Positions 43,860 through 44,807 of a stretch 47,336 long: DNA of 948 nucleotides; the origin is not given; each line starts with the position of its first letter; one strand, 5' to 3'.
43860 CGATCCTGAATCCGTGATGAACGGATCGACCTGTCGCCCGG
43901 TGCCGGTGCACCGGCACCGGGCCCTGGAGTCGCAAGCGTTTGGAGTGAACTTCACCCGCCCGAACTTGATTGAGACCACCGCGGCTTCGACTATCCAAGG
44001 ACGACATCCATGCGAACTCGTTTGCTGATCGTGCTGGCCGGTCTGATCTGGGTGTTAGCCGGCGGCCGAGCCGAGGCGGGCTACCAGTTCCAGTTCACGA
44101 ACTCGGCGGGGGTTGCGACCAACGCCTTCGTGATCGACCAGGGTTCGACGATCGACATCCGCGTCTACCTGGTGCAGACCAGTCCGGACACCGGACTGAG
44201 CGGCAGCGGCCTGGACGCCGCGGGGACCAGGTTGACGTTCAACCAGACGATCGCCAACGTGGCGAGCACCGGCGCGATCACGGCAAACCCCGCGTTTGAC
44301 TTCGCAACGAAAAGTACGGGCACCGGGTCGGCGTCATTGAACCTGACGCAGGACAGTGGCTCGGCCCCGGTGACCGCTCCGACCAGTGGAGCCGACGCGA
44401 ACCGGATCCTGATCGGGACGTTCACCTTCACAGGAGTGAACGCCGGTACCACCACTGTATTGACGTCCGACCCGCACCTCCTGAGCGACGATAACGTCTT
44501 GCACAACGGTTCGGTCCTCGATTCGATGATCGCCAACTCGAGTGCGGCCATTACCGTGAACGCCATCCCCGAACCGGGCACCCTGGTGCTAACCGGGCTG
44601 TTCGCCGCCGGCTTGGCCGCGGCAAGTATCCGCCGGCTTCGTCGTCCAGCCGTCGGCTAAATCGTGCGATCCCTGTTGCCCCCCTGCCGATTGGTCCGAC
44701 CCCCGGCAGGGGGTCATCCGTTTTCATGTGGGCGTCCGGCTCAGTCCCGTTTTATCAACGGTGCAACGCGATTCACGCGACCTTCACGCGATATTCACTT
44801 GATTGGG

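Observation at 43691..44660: Possible non-cellulosomal cohesin-dockerin tether: giant dockerin-ended protein next to a PEP-CTERM-anchored cohesin-like protein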

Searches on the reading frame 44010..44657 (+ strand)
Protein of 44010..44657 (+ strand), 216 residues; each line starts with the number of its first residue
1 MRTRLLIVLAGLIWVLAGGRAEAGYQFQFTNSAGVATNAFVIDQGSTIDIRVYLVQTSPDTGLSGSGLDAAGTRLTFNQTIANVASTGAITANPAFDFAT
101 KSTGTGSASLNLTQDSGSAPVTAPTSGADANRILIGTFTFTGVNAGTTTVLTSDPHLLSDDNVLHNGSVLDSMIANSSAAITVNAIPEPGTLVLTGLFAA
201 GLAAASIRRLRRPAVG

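Call 6: search_protein_families(library=pfam, proteins=[window:44010-44657:+], max_evalue=1)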
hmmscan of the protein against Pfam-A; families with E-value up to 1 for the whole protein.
window:44010-44657:+ (216 aa): 0 families

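Call 7: search_protein_families(library=ncbifam, proteins=[window:44010-44657:+], max_evalue=1)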
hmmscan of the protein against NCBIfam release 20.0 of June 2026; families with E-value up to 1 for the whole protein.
window:44010-44657:+ (216 aa): 4 families
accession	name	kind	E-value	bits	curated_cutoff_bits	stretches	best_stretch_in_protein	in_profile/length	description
NF038125.1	PEP_CTERM_THxN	subfamily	0.0016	18.1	85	1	175-208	211-245/246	THxN family PEP-CTERM protein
NF038126.1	PEP_CTERM_FxDxF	subfamily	0.0066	16.7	50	1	94-206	49-159/165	FxDxF family PEP-CTERM protein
NF033554.9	floc_PepA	equivalog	0.016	15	80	1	27-209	101-260/261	flocculation-associated PEP-CTERM protein PepA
NF041538.1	PEP_EDSA_1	subfamily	0.51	9.9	100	0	19-209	148-307/307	EDSAP-1 family PEP-CTERM protein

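Call 10: find_homologous_proteins(query=window:44010-44657:+, max_evalue=0.001)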
Query window:44010-44657:+ (216 aa): 32 proteins with E <= 0.001 among 4045 candidates.
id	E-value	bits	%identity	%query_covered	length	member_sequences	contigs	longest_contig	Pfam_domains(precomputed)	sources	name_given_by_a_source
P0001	1.3e-127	441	100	100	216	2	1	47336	-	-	-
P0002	1.3e-108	379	86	100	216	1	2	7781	-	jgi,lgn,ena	-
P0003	4.0e-105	368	83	100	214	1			-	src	-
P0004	3.8e-96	338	78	98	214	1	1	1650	-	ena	-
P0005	9.5e-94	330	77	100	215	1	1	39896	-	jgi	jgi:hypothetical protein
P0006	6.4e-66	240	62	99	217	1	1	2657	-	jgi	jgi:hypothetical protein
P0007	2.8e-65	238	80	70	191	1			-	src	-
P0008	1.2e-64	235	63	88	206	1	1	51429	-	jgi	jgi:hypothetical protein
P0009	9.0e-63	229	58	99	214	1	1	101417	-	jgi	jgi:hypothetical protein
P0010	1.4e-61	225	57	94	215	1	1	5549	-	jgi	jgi:hypothetical protein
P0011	2.9e-61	224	62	92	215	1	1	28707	-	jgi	jgi:hypothetical protein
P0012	7.0e-56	207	78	62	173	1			-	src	-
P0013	5.1e-51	191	54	94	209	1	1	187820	-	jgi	jgi:hypothetical protein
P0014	4.1e-50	188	53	100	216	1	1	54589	PF07589.17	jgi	jgi:hypothetical protein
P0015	1.7e-48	183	51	84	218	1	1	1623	-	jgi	jgi:hypothetical protein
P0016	1.2e-47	180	50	94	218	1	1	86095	-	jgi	jgi:hypothetical protein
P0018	3.0e-41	159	48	97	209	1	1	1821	PF07589.17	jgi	jgi:hypothetical protein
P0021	4.4e-40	155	50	89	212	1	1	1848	PF07589.17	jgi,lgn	jgi:hypothetical protein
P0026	8.8e-31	125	46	86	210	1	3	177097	-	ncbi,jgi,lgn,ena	jgi:hypothetical protein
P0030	2.0e-19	88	59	40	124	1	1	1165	PF07589.17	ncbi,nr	ncbi:MAG: PEP-CTERM sorting domain-containing protein, partial [Gemmataceae bacterium]|nr:PEP-CTERM 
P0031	4.1e-6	44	29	69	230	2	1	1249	PF07589.17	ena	-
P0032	2.2e-4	39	28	88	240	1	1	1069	PF07589.17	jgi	jgi:hypothetical protein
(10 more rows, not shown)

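Call 14: find_encoding_contigs(protein=P0026, flank=10000, max_places=3)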
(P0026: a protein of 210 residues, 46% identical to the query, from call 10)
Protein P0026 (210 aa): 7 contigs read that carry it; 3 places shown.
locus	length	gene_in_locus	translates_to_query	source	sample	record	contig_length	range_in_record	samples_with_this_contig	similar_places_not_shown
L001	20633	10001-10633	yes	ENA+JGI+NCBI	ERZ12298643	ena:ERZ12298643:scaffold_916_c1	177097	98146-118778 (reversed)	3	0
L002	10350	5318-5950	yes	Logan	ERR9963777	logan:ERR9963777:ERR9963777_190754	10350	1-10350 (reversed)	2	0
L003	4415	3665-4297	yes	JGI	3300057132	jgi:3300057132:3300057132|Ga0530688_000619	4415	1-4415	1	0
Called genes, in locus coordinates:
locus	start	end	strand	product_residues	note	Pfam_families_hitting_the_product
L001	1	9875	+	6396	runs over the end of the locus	PF16640:Big_3_5, PF00404:Dockerin_1 (weak)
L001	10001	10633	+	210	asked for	-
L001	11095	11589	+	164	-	-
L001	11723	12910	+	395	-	PF12849:PBP_like_2, PF01547:SBP_bac_1 (weak), PF12727:PBP_like (weak)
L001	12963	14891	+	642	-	PF13432:TPR_16 (weak), PF13432:TPR_16, PF00515:TPR_1, PF13424:TPR_12, PF13432:TPR_16, PF14559:TPR_19, PF13424:TPR_12, PF13432:TPR_16, +26 more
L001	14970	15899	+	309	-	PF07963:N_methyl (weak), PF07596:SBP_bac_10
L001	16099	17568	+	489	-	PF14559:TPR_19 (faint), PF07719:TPR_2 (faint), PF13428:TPR_14 (faint), PF13432:TPR_16 (faint), PF12895:ANAPC3 (faint), PF13371:TPR_9 (faint), PF13431:TPR_17 (faint)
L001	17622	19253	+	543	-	PF09721:Exosortase_EpsH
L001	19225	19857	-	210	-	PF07638:Sigma70_ECF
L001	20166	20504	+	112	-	PF07638:Sigma70_ECF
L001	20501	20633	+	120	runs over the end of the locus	PF13374:TPR_10 (faint)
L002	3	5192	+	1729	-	?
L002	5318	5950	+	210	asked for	-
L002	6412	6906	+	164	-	-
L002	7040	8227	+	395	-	PF12849:PBP_like_2, PF01547:SBP_bac_1 (weak), PF12727:PBP_like (weak)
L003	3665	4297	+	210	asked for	-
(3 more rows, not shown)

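Call 15: find_encoding_contigs(protein=P0009, flank=10000, max_places=2)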
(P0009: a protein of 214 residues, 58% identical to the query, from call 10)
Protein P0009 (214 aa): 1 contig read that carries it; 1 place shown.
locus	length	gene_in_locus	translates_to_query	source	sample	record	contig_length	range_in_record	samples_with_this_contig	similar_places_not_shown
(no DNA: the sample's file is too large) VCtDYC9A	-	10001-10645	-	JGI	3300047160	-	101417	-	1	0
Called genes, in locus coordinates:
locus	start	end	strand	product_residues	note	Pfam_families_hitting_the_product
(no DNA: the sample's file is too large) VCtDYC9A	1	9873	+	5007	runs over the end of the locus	PF16640:Big_3_5, PF00963:Cohesin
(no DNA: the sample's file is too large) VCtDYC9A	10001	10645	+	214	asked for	-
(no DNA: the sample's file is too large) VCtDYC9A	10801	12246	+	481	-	PF02390:Methyltransf_4 (weak), PF08241:Methyltransf_11 (weak), PF08242:Methyltransf_12, PF13489:Methyltransf_23 (weak), PF13649:Methyltransf_25, PF13847:Methyltransf_31, PF10119:MethyTransf_Reg, PF21782:WHD_PKMT (weak)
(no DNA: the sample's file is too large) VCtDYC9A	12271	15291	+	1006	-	PF03372:Exo_endo_phos (weak), PF16640:Big_3_5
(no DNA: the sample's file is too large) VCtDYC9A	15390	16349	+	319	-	PF07963:N_methyl, PF07596:SBP_bac_10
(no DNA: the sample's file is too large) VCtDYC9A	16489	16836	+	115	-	-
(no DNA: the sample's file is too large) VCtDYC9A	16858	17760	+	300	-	PF07963:N_methyl, PF07596:SBP_bac_10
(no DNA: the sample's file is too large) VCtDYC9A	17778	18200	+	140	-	PF13620:CarboxypepD_reg (weak)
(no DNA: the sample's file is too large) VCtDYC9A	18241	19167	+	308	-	PF07963:N_methyl, PF07596:SBP_bac_10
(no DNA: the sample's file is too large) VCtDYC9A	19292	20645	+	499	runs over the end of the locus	PF13428:TPR_14 (faint), PF00515:TPR_1 (faint), PF07719:TPR_2 (faint), PF13181:TPR_8 (faint), PF13424:TPR_12 (faint), PF13432:TPR_16 (faint), PF14559:TPR_19 (faint), PF13371:TPR_9 (weak), +2 more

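Call 17: find_encoding_contigs(protein=P0013, flank=10000, max_places=2)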
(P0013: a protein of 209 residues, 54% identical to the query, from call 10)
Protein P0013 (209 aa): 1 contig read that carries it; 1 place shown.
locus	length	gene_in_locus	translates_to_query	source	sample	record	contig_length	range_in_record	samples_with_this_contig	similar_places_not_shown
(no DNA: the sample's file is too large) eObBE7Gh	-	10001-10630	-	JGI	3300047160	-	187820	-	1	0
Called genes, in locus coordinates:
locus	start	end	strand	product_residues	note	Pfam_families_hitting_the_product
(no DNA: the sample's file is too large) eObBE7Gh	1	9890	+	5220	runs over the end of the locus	PF16640:Big_3_5, PF00404:Dockerin_1 (weak)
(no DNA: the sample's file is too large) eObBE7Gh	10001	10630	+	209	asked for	-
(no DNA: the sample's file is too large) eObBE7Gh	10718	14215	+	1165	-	PF03372:Exo_endo_phos (faint), PF16640:Big_3_5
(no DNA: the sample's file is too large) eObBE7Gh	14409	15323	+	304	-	PF07963:N_methyl, PF07596:SBP_bac_10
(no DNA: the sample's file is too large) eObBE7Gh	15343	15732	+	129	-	-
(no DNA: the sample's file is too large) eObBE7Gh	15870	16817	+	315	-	PF07963:N_methyl, PF07596:SBP_bac_10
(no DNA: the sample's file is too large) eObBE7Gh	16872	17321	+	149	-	-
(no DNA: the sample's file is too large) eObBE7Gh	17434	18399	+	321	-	PF07963:N_methyl, PF07596:SBP_bac_10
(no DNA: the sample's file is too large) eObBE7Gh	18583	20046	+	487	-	PF00515:TPR_1 (faint), PF07719:TPR_2 (faint), PF13174:TPR_6 (faint), PF13424:TPR_12 (faint), PF13428:TPR_14 (faint), PF13432:TPR_16 (faint), PF12895:ANAPC3 (faint), PF13371:TPR_9 (weak), +4 more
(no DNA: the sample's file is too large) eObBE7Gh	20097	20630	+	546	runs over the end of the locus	PF09721:Exosortase_EpsH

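Call 18: find_encoding_contigs(protein=P0016, flank=10000, max_places=2)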
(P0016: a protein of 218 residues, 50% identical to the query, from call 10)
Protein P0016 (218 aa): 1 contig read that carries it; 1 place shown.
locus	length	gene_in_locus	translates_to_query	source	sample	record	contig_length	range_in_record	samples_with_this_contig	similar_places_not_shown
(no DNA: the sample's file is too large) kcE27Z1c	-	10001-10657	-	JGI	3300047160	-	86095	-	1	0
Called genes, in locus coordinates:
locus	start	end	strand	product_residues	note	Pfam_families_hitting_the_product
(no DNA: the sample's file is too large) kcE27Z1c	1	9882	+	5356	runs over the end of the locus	PF16640:Big_3_5, PF16190:E1_FCCH (faint), PF16640:Big_3_5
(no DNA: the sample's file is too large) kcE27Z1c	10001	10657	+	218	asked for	-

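Call 23: predict_structure(alignment_id=A1)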
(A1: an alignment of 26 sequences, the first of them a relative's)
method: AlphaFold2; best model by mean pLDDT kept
length: 216 residues; sequences in the alignment: 26
mean_pLDDT: 84.2   pTM: 0.74
mean pLDDT of the five models: 84.2, 83.0, 82.3, 82.2, 77.2
residues with pLDDT >= 90: 130; 70-90: 35; 50-70: 44; < 50: 7
segments of 3 or more residues with pLDDT < 50: 18-21
pLDDT, mean of each block of 10 residues (from residue 1): 57 51 81 93 96 90 92 97 96 97 96 92 88 96 96 86 92 91 84 60 57 50
secondary structure, 60 per line:
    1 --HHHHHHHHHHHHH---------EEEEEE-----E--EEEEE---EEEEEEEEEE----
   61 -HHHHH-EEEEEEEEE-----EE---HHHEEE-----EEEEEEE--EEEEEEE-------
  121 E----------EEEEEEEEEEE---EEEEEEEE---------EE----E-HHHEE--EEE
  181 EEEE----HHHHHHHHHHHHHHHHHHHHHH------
elements in order: H3-15 E25-30 E39-43 E47-56 H62-66 E68-76 E90-92 E98-104 E107-113 E132-142 E146-153 E178-184 H189-210

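Call 25: fold_search(model_id=the predicted structure, library=pdb)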
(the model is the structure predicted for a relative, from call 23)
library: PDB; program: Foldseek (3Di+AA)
matches with E <= 10: 1750; with E <= 0.001: 86
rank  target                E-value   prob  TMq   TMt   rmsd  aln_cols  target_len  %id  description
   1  1g1k_A                3.4e-07  1.00  0.48  0.69   3.7       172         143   14  COHESIN MODULE FROM THE CELLULOSOME OF CLOSTRIDIUM CELLULOLYTICUM (released 2000-11-22)
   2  6kgc_A                4.6e-07  1.00  0.47  0.68   3.9       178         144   12  Crystal structure of CaDoc0917(R49D)-CaCohA2 complex at pH 5.4 (released 2020-07-08)
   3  4uyp_A                5.2e-07  1.00  0.46  0.66   5.9       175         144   17  High resolution structure of the third cohesin ScaC in complex with the ScaB dockerin with a mutation in the N-termina (released 2015-04-15)
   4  4uyp_C                9.4e-07  1.00  0.42  0.59   7.3       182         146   16  High resolution structure of the third cohesin ScaC in complex with the ScaB dockerin with a mutation in the N-termina (released 2015-04-15)
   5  4uyq_A                1.0e-06  1.00  0.44  0.64   5.8       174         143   17  High resolution structure of the third cohesin ScaC in complex with the ScaB dockerin with a mutation in the C-termina (released 2015-04-15)
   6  2vn6_A                1.1e-06  1.00  0.48  0.65   3.8       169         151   15  The Clostridium cellulolyticum dockerin displays a dual binding mode for its cohesin partner (released 2008-05-13)
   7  2vn5_A                1.2e-06  1.00  0.48  0.70   3.8       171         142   13  The Clostridium cellulolyticum dockerin displays a dual binding mode for its cohesin partner (released 2008-05-20)
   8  2vn5_C                1.4e-06  1.00  0.48  0.66   4.1       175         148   15  The Clostridium cellulolyticum dockerin displays a dual binding mode for its cohesin partner (released 2008-05-20)
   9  4fl4_L                2.0e-06  1.00  0.43  0.31   6.4       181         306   10  Scaffoldin conformation and dynamics revealed by a ternary complex from the Clostridium thermocellum cellulosome (released 2012-06-27)
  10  5nrm_A                2.6e-06  1.00  0.47  0.68   4.5       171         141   13  Crystal structure of the sixth cohesin from Acetivibrio cellulolyticus' scaffoldin B in complex with Cel5 dockerin S51 (released 2018-01-31)
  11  3kcp_A                2.6e-06  1.00  0.45  0.33   5.3       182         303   10  Crystal structure of interacting Clostridium thermocellum multimodular components (released 2010-02-09)
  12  5nrk_A                5.5e-06  1.00  0.47  0.67   4.6       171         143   13  Crystal structure of the sixth cohesin from Acetivibrio cellulolyticus' scaffoldin B in complex with Cel5 dockerin S15 (released 2018-01-31)
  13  2vo8                  1.1e-05  1.00  0.49  0.75   4.3       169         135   10  Cohesin module from Clostridium perfringens ATCC13124 family 33 glycoside hydrolase. (released 2008-09-02)
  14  2xdh                  1.2e-05  1.00  0.42  0.63   5.8       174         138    9  Non-cellulosomal cohesin from the hyperthermophilic archaeon Archaeoglobus fulgidus (released 2010-05-26)
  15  8xez_A                1.9e-05  1.00  0.37  0.11   6.1       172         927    8  Cryo-EM structure of integrin ITGAV/ITGB3 complex, conformation 5 (released 2024-12-18)
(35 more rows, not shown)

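Call 26: search_solved_structures(query=A1, max_evalue=10, show_alignments=2)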
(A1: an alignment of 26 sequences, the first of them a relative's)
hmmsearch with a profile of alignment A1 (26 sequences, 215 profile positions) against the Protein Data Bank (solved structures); distinct sequences matched with E-value up to 10: 4.
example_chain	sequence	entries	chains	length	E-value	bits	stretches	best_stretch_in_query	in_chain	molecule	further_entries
6m3d_C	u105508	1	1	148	0.53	13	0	53-87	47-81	Segmentation polarity homeobox protein engrailed,Segmentation polarity homeobox protein en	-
9n4h_A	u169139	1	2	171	0.68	12.6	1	12-133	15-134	YehD protein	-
6vxk_B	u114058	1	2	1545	0.93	12.2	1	138-182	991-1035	Plexin-C1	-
5wtp_A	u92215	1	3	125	1.9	11.2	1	29-67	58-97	OmpA family protein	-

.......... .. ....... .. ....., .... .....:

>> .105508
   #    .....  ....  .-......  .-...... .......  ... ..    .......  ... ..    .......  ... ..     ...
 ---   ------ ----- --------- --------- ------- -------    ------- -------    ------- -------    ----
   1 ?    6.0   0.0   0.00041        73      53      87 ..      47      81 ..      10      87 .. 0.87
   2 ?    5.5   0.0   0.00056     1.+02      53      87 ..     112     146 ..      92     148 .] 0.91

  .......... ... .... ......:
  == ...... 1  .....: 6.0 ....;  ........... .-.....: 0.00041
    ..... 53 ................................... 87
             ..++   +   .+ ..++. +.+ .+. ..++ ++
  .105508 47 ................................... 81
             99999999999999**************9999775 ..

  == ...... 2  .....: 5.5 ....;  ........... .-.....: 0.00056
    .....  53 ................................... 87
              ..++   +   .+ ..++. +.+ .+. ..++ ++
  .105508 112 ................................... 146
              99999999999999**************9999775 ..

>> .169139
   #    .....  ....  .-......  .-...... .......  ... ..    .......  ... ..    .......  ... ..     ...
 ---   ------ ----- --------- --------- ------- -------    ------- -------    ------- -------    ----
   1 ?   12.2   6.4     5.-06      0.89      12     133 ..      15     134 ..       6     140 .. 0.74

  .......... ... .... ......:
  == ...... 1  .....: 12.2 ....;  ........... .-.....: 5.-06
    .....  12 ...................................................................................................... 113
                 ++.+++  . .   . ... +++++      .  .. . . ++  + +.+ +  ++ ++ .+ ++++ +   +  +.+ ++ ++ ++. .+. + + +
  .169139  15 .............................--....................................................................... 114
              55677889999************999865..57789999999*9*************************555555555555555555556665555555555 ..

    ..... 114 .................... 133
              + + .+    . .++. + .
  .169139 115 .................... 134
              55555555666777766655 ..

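Call 29: find_related_loci(query=A1, collection=genome_contigs, flank=10000)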
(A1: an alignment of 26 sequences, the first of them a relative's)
Query A1 (216 aa) in genome_contigs; peptide patterns used: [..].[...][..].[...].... (x = any residue, [..] = any of these).
6 stretches matched a pattern, but none encodes a relative of the query by tblastn (E <= 1e-3).

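Call 30: find_related_loci(query=A1, collection=metagenome_contigs, flank=10000)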
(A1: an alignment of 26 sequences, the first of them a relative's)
Query A1 (216 aa) in metagenome_contigs; peptide patterns used: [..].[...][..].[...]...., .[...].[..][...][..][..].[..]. (x = any residue, [..] = any of these).
89 stretches matched a pattern; 8 encode a relative of the query (tblastn E <= 1e-3); 8 distinct loci.
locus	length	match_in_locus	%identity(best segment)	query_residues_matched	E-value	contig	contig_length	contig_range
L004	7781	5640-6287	86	1-216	2e-112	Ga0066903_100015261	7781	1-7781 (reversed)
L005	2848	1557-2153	47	1-197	1e-33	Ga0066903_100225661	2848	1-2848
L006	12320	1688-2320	40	2-207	1e-26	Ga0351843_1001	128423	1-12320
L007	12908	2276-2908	40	2-207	1e-26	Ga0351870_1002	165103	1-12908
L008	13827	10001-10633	40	2-207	1e-26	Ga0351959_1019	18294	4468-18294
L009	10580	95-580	42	45-207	1e-23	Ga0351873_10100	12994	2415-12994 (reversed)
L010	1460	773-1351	34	1-189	6e-21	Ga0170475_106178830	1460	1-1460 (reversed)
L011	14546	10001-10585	28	11-197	2e-8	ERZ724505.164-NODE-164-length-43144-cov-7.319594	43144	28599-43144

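Call 42: search_protein_representatives(alignment_id=A1)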
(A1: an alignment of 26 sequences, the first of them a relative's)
Query: 26 sequences, 215 profile positions. Proteins with E-value up to 0.001 (for the whole library): 2101; up to 1e-10: 700; up to 1e-30: 93. The best 150 are listed.
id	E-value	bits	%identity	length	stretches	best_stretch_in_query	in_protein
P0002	1.8e-88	311.9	-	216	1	1-214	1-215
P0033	5.3e-77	274.5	-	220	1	5-214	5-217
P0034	2.9e-74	265.5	-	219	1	1-212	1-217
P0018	3.5e-74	265.3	-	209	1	9-214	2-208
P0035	1.0e-73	263.7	-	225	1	1-209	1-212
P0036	2.2e-69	249.6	-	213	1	1-215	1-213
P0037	1.2e-64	234.1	-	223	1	1-213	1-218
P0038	4.0e-64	232.4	-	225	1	1-213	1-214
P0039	4.4e-62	225.7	-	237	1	1-209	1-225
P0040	9.3e-62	224.7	-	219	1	1-214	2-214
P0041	1.8e-60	220.5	-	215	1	9-214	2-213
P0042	1.2e-58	214.4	-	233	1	1-212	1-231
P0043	9.4e-58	211.6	-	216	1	1-214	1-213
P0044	9.9e-58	211.5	-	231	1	1-214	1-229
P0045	7.9e-57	208.5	-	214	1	1-212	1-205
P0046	1.2e-56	208.0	-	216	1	1-214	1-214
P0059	3.1e-48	180.5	-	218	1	1-215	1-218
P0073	1.2e-39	152.4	-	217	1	1-212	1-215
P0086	2.4e-36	141.6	-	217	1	1-214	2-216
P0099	9.7e-33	129.8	-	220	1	1-213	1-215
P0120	2.0e-30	122.3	-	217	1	3-213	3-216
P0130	2.3e-29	118.8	-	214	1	1-210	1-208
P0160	6.7e-27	110.7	-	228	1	2-212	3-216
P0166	1.2e-26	109.9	-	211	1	1-211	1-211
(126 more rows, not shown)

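Call 45: search_protein_families(library=pfam, alignment_id=A3, max_evalue=0.01)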
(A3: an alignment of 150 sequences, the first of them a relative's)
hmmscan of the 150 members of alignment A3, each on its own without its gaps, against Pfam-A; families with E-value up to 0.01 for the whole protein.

A. member 1, P0001 (216 aa): 0 families

B. families by the number of members that match (of 150 scanned): 6 families
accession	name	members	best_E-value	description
PF07589.16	PEP-CTERM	109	1.1e-07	PEP-CTERM motif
PF17210.9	SdrD_B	2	0.0019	SdrD B-like domain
PF10528.15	GLEYA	1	0.00054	GLEYA domain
PF03797.25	Autotransporter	1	0.0033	Autotransporter beta-domain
PF13991.11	BssS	1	0.0034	BssS protein family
PF25511.1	Ig_CNNM4_N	1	0.0096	Metal transporter CNNM4-like, immunoglobulin-like domain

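Call 46: search_solved_structures(query=A3, max_evalue=10)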
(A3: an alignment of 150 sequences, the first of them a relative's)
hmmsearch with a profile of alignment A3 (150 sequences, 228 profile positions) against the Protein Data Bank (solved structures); distinct sequences matched with E-value up to 10: 3.
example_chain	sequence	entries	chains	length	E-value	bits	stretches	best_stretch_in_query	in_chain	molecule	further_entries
2nda_A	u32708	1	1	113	0.29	13.7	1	68-105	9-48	Mid-cell-anchored protein Z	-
1p9e_A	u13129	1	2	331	0.42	13.2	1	120-154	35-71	Methyl Parathion Hydrolase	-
6wb9_0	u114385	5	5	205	0.54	12.8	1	127-156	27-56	Endoplasmic reticulum membrane protein complex subunit 10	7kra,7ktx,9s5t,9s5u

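Call 53: find_encoding_contigs(protein=P0120, flank=6000, max_places=2)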
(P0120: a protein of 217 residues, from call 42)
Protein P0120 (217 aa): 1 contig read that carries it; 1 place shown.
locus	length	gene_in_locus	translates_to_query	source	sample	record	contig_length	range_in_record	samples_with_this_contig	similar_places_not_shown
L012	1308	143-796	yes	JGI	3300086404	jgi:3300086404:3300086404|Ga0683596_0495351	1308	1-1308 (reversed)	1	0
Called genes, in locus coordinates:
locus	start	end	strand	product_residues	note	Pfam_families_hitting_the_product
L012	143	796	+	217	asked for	-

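Call 54: find_encoding_contigs(protein=P0160, flank=6000, max_places=2)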
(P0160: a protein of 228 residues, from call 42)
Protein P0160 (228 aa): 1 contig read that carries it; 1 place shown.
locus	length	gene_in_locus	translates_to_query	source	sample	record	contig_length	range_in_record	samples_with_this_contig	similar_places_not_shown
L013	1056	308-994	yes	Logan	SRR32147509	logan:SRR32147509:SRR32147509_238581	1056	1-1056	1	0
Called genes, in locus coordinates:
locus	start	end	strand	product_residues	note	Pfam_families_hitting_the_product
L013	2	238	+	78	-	?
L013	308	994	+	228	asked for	-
